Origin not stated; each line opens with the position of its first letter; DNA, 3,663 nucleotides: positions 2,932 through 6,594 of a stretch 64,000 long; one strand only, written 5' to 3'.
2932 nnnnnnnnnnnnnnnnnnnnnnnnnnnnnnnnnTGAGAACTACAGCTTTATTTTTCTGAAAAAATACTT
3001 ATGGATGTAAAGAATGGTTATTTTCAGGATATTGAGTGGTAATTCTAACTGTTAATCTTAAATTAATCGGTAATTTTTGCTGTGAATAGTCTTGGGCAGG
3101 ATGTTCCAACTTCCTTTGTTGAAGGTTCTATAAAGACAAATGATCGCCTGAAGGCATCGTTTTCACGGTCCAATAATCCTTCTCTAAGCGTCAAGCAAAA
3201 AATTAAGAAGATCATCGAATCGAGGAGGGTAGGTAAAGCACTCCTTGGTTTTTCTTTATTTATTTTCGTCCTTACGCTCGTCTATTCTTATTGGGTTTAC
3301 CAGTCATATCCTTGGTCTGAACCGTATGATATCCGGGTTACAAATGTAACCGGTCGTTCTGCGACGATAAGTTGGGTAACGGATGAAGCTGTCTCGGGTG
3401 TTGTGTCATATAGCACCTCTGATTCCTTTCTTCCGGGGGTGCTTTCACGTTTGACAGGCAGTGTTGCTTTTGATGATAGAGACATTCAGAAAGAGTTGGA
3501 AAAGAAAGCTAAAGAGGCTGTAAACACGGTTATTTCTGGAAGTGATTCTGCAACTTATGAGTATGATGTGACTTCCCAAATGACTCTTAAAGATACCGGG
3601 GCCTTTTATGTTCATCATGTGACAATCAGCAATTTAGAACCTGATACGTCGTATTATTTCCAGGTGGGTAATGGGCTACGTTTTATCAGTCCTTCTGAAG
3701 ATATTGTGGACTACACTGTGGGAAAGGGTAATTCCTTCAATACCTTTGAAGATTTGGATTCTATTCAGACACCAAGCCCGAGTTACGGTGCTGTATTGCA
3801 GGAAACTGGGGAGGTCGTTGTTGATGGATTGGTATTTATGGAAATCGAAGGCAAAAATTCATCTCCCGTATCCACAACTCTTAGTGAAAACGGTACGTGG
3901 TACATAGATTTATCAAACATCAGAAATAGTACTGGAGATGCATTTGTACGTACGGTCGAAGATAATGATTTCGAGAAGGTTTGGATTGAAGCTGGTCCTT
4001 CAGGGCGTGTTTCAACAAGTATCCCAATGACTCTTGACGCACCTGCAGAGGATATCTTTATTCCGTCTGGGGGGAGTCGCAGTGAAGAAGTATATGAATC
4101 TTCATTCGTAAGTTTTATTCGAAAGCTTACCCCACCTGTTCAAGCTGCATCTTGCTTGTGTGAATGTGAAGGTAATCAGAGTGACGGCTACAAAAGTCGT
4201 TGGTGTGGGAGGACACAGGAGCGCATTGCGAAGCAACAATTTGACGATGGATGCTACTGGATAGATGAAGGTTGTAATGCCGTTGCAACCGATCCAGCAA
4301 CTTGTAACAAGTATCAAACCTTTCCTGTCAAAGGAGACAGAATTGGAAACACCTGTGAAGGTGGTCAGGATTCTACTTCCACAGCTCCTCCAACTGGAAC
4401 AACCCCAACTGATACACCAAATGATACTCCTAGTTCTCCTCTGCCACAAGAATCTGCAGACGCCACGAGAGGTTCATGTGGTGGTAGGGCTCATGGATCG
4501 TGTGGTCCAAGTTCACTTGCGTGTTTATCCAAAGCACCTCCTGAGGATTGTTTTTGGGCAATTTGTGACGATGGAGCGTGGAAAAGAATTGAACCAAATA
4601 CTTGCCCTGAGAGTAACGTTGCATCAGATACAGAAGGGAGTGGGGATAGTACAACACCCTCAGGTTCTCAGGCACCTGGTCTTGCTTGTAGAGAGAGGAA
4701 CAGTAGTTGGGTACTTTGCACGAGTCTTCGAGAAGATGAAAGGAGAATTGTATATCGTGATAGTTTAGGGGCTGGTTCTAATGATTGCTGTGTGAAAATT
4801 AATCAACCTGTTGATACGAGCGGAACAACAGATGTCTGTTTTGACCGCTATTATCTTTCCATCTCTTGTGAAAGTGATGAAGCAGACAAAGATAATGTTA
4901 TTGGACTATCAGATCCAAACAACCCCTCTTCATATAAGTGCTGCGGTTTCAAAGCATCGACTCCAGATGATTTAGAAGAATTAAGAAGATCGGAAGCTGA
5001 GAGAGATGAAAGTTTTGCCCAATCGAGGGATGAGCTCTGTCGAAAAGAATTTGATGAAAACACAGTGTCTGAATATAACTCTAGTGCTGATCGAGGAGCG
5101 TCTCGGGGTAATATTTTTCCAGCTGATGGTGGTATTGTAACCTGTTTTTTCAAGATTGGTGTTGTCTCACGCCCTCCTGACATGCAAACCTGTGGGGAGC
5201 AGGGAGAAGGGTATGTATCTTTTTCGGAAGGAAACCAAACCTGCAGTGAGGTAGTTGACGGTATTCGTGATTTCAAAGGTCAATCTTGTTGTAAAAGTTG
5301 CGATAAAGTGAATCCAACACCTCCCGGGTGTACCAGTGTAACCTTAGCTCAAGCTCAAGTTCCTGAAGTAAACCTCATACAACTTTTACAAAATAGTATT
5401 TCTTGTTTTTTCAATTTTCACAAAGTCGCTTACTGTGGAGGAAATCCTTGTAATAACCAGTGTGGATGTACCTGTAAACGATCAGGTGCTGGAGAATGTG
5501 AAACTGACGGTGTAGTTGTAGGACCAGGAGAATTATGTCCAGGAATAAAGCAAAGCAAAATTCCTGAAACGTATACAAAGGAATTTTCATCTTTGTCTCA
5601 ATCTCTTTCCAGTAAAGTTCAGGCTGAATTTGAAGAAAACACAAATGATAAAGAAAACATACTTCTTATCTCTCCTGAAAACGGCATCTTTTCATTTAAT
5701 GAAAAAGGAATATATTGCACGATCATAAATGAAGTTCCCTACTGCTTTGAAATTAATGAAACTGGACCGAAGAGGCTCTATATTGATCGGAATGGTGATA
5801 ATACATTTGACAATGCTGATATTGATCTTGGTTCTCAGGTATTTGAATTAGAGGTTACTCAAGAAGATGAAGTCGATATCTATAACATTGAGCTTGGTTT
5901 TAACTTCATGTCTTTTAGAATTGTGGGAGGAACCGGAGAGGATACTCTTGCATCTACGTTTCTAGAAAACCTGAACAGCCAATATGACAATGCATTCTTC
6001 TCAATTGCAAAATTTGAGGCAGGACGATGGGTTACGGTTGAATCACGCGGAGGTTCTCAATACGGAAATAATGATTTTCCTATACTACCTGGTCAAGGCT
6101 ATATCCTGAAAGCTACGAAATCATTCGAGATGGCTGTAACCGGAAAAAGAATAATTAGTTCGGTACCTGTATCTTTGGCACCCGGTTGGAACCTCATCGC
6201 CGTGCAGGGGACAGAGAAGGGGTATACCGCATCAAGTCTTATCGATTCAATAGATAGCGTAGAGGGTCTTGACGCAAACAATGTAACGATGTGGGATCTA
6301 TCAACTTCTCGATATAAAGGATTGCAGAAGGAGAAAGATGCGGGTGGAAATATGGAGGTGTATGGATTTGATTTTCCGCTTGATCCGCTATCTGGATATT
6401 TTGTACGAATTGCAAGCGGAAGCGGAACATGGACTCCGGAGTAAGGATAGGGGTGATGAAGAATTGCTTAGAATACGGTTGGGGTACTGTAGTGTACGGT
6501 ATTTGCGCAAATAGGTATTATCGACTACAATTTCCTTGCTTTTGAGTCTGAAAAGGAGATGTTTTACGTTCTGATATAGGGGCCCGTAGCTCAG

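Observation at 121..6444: Tandem pair of giant Cys-rich, membrane-anchored surface proteins with a PAP-N/FN3-like domain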

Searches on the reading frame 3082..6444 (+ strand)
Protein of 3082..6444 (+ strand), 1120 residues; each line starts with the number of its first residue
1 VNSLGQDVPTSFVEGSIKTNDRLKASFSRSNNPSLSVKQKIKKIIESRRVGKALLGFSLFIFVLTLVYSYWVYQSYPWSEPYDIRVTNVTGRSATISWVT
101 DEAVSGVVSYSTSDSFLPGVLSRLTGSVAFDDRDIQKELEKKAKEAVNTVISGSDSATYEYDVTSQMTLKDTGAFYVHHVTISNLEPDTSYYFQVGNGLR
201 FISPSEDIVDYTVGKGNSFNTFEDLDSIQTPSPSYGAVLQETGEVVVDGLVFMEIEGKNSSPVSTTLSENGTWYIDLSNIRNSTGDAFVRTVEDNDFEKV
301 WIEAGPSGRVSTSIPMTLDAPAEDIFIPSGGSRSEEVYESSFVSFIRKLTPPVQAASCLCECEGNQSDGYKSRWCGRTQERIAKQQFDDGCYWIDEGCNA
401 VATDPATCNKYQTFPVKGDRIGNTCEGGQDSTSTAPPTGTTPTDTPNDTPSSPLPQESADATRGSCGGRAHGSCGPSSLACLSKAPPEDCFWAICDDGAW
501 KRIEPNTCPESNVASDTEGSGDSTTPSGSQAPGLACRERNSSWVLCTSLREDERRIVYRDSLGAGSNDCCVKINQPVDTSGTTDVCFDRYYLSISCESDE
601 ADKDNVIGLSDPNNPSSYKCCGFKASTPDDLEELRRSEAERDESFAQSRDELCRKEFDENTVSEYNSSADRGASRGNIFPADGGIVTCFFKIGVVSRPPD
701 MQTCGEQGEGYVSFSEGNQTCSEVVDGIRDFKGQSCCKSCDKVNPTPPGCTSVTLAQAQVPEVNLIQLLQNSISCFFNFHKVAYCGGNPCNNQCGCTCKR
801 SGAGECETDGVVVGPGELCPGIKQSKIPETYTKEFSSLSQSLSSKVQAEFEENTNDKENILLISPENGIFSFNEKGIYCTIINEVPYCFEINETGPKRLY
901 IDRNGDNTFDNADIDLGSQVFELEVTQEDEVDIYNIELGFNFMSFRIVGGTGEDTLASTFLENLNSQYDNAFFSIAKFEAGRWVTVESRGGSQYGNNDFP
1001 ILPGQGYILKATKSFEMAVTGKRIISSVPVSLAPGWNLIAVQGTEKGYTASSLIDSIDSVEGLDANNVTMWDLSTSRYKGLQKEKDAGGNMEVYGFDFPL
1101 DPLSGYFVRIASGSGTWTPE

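Call 3: search_protein_families(library=pfam, proteins=[window:3082-6444:+], max_evalue=1)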
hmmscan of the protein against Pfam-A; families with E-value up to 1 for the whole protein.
window:3082-6444:+ (1120 aa): 3 families
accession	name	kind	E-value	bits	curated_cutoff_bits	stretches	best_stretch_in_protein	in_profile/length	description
PF16656.11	Pur_ac_phosph_N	-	1.1e-10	42.4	30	1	84-198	6-81/93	Purple acid Phosphatase, N-terminal domain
PF00041.27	fn3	-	0.0013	19.3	25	1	79-195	1-66/84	Fibronectin type III domain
PF10179.15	NDNF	-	0.12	12.9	27.3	1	178-195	89-106/127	Neuron-derived neurotrophic factor, first Fn(III) domain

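Call 6: find_homologous_proteins(query=window:3082-6444:+)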
Query window:3082-6444:+ (1120 aa): 14 proteins with E <= 0.001 among 8000 candidates.
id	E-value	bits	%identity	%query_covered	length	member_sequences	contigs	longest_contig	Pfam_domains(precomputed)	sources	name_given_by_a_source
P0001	0.0e+0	2597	100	100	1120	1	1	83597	PF16656.12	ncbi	-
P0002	2.0e-139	484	52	23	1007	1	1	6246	PF16656.12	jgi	jgi:hypothetical protein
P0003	1.5e-116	409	44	23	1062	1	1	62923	PF16656.12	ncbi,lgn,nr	ncbi:fibronectin type III domain-containing protein [Candidatus Dojkabacteria bacterium]|nr:fibronec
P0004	7.5e-95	337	40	26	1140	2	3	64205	PF16656.12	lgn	-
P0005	7.3e-93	330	41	22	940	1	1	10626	PF16656.12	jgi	-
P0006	8.6e-84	300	38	27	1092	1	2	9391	PF16656.12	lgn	-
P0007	1.3e-61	227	37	23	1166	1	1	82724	PF16656.12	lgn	-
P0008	3.0e-52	196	32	22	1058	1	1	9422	PF16656.12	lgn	-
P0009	3.3e-46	176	31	25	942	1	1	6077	PF16656.12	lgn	-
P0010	3.8e-41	159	34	30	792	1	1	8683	PF16656.12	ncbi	-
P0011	2.4e-34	136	29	26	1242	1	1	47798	PF16656.12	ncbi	-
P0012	5.4e-21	92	32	21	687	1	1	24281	PF16656.12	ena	-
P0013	1.0e-15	75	28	19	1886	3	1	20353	PF23911.2,PF00041.28,PF00082.28,PF16656.12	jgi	jgi:subtilisin family serine protease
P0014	1.7e-14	71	28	17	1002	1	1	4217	PF00041.28,PF16656.12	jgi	jgi:hypothetical protein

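Call 12: find_encoding_contigs(protein=P0001, flank=10000, max_places=3)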
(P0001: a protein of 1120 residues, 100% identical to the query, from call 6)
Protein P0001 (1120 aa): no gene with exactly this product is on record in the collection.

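Call 13: find_encoding_contigs(protein=P0003, flank=10000, max_places=3)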
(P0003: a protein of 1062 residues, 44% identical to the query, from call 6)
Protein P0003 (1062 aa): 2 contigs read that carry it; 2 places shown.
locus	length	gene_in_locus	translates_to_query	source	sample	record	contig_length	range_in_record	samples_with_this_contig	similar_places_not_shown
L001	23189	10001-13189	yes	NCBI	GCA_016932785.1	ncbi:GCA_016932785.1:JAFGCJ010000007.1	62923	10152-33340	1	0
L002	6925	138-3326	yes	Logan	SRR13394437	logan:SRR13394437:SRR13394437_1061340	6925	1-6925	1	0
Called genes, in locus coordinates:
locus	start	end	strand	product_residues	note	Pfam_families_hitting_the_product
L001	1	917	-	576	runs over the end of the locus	PF02776:TPP_enzyme_N, PF00205:TPP_enzyme_M, PF02775:TPP_enzyme_C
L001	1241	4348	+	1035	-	-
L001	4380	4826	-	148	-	PF01272:GreA_GreB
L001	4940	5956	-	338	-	PF00486:Trans_reg_C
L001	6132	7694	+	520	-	-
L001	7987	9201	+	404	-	PF01476:LysM, PF23473:LysM3_LYK4_5 (weak), PF01476:LysM, PF01551:Peptidase_M23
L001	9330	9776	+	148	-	PF01797:Y1_Tnp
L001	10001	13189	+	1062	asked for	PF16656:Pur_ac_phosph_N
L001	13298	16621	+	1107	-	PF00041:fn3 (faint), PF16656:Pur_ac_phosph_N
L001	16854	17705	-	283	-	-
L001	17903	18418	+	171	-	PF22327:Nudt16-like (weak), PF00293:NUDIX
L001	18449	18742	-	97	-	-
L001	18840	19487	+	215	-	-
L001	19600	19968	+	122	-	-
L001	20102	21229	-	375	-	PF07907:YibE_F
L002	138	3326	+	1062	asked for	PF16656:Pur_ac_phosph_N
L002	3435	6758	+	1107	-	PF00041:fn3 (faint), PF16656:Pur_ac_phosph_N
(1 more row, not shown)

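Call 14: find_encoding_contigs(protein=P0004, flank=10000, max_places=3)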
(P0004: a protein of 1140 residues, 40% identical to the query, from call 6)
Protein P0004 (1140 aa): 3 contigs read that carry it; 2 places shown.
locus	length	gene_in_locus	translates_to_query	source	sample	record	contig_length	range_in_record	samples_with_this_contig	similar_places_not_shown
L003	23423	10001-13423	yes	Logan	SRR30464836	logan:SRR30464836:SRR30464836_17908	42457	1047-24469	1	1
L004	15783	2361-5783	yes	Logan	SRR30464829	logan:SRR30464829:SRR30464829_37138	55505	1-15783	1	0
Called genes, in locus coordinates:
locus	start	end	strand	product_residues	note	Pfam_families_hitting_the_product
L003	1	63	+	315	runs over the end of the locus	-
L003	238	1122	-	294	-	-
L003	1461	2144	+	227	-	PF08241:Methyltransf_11, PF08242:Methyltransf_12 (faint), PF13649:Methyltransf_25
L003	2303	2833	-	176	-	PF08843:AbiEii (weak)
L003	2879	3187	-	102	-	PF21956:DUF6922 (weak)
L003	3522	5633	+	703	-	-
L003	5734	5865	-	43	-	-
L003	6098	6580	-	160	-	PF01326:PPDK_N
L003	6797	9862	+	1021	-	-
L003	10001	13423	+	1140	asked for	PF16656:Pur_ac_phosph_N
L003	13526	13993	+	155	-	PF07963:N_methyl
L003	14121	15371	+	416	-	PF00437:T2SSE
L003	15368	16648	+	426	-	PF00482:T2SSF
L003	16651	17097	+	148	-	-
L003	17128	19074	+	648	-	-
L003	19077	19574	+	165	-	-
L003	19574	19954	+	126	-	-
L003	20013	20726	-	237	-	-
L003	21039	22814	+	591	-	PF07973:tRNA_SAD, PF00587:tRNA-synt_2b, PF03129:HGTP_anticodon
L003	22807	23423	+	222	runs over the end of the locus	PF05198:IF3_N, PF00707:IF3_C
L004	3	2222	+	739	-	?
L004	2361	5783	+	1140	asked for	PF16656:Pur_ac_phosph_N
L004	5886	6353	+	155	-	PF07963:N_methyl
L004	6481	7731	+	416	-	PF00437:T2SSE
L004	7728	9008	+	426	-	PF00482:T2SSF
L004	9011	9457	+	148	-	-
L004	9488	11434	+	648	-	-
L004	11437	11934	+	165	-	-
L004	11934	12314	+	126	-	-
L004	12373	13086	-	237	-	-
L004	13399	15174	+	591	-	PF07973:tRNA_SAD, PF00587:tRNA-synt_2b, PF03129:HGTP_anticodon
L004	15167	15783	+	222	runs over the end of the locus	PF05198:IF3_N, PF00707:IF3_C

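Call 15: find_encoding_contigs(protein=P0007, flank=10000, max_places=3)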
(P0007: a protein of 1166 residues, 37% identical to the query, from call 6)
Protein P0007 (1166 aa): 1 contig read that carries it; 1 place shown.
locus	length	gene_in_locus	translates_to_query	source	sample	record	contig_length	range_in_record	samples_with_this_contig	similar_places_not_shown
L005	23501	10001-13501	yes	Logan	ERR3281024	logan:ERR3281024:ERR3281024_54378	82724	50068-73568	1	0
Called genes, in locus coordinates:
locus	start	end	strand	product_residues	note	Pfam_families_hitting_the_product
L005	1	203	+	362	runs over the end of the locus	PF00226:DnaJ, PF01556:DnaJ_C, PF00684:DnaJ_CXXCXGXG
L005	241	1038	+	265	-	-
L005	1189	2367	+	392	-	PF08529:NusA_N, PF13184:KH_NusA_1st, PF26594:KH_NusA_2nd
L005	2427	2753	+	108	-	PF04296:YlxR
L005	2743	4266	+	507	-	PF00009:GTP_EFTU, PF01926:MMR_HSR1, PF22042:EF-G_D2 (faint), PF11987:IF-2, PF14578:GTP_EFTU_D4 (weak), PF03144:GTP_EFTU_D2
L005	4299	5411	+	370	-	-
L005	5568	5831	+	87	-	PF00312:Ribosomal_S15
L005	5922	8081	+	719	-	PF01138:RNase_PH, PF03725:RNase_PH_C (faint), PF01138:RNase_PH, PF00013:KH_1, PF00575:S1, PF23459:S1_RRP5 (weak)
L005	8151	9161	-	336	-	PF17125:Methyltr_RsmF_N, PF01189:Methyltr_RsmB-F, PF13847:Methyltransf_31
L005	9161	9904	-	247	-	PF04452:Methyltrans_RNA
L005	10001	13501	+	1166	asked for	PF16656:Pur_ac_phosph_N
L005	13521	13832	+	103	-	-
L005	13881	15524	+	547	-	-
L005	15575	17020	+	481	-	-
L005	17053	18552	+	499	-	-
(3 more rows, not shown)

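Call 42: find_encoding_contigs(protein=P0011, flank=10000, max_places=2)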
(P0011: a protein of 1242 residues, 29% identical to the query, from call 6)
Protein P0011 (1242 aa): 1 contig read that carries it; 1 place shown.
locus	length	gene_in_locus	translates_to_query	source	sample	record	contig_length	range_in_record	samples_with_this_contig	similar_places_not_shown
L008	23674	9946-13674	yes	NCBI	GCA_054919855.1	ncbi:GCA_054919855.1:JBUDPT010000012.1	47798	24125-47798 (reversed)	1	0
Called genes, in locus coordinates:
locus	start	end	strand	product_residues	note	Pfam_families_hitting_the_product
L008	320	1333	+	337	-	-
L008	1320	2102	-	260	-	PF01978:TrmB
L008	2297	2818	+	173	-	-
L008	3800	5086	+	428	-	PF00275:EPSP_synthase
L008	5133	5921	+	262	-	-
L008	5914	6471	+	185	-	PF04542:Sigma70_r2, PF08281:Sigma70_r4_2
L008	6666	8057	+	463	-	PF08245:Mur_ligase_M, PF02875:Mur_ligase_C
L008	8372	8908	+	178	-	-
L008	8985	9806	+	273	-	PF04377:ATE_C, PF13480:Acetyltransf_6 (faint)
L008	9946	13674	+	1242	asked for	PF16656:Pur_ac_phosph_N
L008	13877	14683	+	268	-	-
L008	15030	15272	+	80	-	-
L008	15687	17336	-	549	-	-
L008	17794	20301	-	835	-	PF17757:UvrB_inter, PF02559:CarD_TRCF_RID, PF00270:DEAD, PF04851:ResIII, PF00271:Helicase_C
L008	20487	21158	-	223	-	PF02660:G3P_acyltransf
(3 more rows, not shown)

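Call 43: find_encoding_contigs(protein=P0012, flank=10000, max_places=2)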
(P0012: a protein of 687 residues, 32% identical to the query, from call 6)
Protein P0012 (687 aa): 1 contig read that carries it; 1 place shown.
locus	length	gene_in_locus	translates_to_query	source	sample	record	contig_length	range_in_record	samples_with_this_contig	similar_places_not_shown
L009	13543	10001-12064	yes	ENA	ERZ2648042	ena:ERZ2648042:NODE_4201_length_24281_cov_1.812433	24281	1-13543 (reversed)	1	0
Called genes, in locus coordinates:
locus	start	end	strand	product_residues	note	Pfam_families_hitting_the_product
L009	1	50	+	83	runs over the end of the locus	-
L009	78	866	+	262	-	PF18916:Lycopene_cyc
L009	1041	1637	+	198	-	-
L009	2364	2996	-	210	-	PF00012:HSP70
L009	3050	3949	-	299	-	PF00012:HSP70, PF06723:MreB_Mbl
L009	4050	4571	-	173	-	PF01025:GrpE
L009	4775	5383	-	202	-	-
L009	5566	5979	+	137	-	PF00011:HSP20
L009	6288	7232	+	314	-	-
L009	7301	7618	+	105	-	-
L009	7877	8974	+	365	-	PF03952:Enolase_N, PF00113:Enolase_C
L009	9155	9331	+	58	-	PF00312:Ribosomal_S15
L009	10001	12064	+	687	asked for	PF16656:Pur_ac_phosph_N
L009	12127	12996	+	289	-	-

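Call 44: find_encoding_contigs(protein=P0005, flank=10000, max_places=2)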
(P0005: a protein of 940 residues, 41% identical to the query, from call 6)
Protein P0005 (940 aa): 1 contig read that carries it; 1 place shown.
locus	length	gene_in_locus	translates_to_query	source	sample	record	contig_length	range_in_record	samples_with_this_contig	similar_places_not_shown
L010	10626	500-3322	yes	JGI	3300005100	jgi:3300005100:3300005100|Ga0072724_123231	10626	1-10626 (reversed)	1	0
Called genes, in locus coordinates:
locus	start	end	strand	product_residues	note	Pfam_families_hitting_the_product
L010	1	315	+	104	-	?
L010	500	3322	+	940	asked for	PF16656:Pur_ac_phosph_N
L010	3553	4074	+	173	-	-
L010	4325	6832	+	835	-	PF00133:tRNA-synt_1, PF09334:tRNA-synt_1g, PF13603:tRNA-synt_1_2, PF00133:tRNA-synt_1, PF08264:Anticodon_1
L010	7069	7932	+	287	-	PF00160:Pro_isomerase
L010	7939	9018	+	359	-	PF01170:UPF0020, PF05175:MTS (weak), PF08241:Methyltransf_11, PF13649:Methyltransf_25, PF13847:Methyltransf_31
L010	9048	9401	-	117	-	PF13650:Asp_protease_2 (weak), PF13975:gag-asp_proteas (weak)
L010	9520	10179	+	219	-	PF06514:PsbU (weak), PF12836:HHH_3, PF00633:HHH (weak)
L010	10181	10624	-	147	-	?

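Call 49: search_protein_families(library=ncbifam, proteins=[window:3082-6444:+], max_evalue=1)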
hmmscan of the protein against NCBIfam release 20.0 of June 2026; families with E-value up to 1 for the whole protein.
window:3082-6444:+ (1120 aa): 0 families

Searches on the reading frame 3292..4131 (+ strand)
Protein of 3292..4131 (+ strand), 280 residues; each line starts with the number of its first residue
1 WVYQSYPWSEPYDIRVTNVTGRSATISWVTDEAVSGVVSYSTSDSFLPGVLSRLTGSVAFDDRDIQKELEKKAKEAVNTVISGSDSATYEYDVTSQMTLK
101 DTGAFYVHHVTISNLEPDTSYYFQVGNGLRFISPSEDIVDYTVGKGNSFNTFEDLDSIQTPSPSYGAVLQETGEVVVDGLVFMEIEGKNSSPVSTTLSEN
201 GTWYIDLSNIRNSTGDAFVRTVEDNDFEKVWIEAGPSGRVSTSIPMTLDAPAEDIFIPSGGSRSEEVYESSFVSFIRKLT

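Call 45: predict_structure(alignment_id=A2)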
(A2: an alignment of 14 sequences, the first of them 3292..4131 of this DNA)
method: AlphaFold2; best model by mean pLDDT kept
length: 280 residues; sequences in the alignment: 14
mean_pLDDT: 73.9   pTM: 0.74
mean pLDDT of the five models: 73.9, 73.5, 72.2, 65.5, 61.1
residues with pLDDT >= 90: 48; 70-90: 137; 50-70: 54; < 50: 41
segments of 3 or more residues with pLDDT < 50: 86-95, 157-163, 261-280
pLDDT, mean of each block of 10 residues (from residue 1): 70 86 90 92 88 85 87 80 55 55 89 90 91 69 69 60 66 86 75 82 74 67 68 85 71 75 37 28
secondary structure, 60 per line:
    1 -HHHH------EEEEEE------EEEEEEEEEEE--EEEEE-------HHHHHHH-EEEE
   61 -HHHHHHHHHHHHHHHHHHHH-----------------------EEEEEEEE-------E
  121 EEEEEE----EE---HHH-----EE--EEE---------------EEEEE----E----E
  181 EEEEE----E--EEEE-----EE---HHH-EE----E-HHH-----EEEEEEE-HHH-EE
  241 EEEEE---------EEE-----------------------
elements in order: H2-5 E12-17 E24-34 E37-41 H49-55 E57-60 H62-81 E105-112 E120-126 E148-150 E166-170 E180-185 E193-196 E227-233 E239-245 E255-257

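Call 50: fold_search(model_id=the predicted structure, library=pdb)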
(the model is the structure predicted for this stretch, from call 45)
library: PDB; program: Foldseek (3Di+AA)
matches with E <= 10: 1264; with E <= 0.001: 58
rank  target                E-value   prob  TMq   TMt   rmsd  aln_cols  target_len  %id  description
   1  7mrm_A                4.1e-05  1.00  0.24  0.19  19.4       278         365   12  Chicken CNTN3 APP complex (released 2022-01-05)
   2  7y6e_A                6.4e-05  1.00  0.25  0.34  15.8       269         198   12  Crystal structure of sDscam FNIII23 domains, isoform Beta2v6 (released 2023-05-24)
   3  7mrm_B                9.0e-05  1.00  0.25  0.21  19.2       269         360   12  Chicken CNTN3 APP complex (released 2022-01-05)
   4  7y6e_G                1.1e-04  1.00  0.25  0.34  14.9       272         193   11  Crystal structure of sDscam FNIII23 domains, isoform Beta2v6 (released 2023-05-24)
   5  7mqs_E                1.1e-04  0.95  0.21  0.08  32.2       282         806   14  The insulin receptor ectodomain in complex with three venom hybrid insulin molecules - asymmetric conformation (released 2022-03-16)
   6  6gj2_A                1.2e-04  1.00  0.25  0.15  12.3       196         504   19  PURPLE ACID PHYTASE FROM WHEAT ISOFORM B2 - COMPLEX WITH INOSITOL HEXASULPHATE (released 2019-11-27)
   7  7mrs_A                1.2e-04  1.00  0.27  0.26  20.0       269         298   13  Zebrafish CNTN4 APPb complex (released 2022-01-05)
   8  7y6e_C                1.2e-04  1.00  0.25  0.34  14.9       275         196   12  Crystal structure of sDscam FNIII23 domains, isoform Beta2v6 (released 2023-05-24)
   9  7mrk_B                1.3e-04  0.99  0.25  0.33  19.5       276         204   12  Chicken CNTN4 APP complex (released 2022-01-05)
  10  8eyx_B                1.5e-04  0.97  0.24  0.10  32.1       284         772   14  Cryo-EM structure of 4 insulins bound full-length mouse IR mutant with physically decoupled alpha CTs (C684S/C685S/C68 (released 2022-11-09)
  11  6git_A                1.6e-04  1.00  0.25  0.14  12.4       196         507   19  PURPLE ACID PHYTASE FROM WHEAT ISOFORM B2 - PRODUCT COMPLEX (released 2019-11-27)
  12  6giz_A                1.7e-04  1.00  0.25  0.15  13.2       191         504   19  PURPLE ACID PHYTASE FROM WHEAT ISOFORM B2 - SUBSTRATE COMPLEX (released 2019-11-27)
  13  7sl2_A                1.8e-04  0.97  0.23  0.09  33.2       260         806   13  Full-length insulin receptor bound with site 2 binding deficient mutant insulin (A-L13R) -- asymmetric conformation (released 2022-03-30)
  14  6gj9_A                1.9e-04  1.00  0.26  0.15  12.3       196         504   19  PURPLE ACID PHYTASE FROM WHEAT ISOFORM B2 - REGENERATION COMPLEX (released 2019-11-27)
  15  6tpu_A                2.0e-04  0.99  0.23  0.32  19.9       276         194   12  Crystal structures of FNIII domain three and four of the human leucocyte common antigen-related protein, LAR (released 2020-05-13)
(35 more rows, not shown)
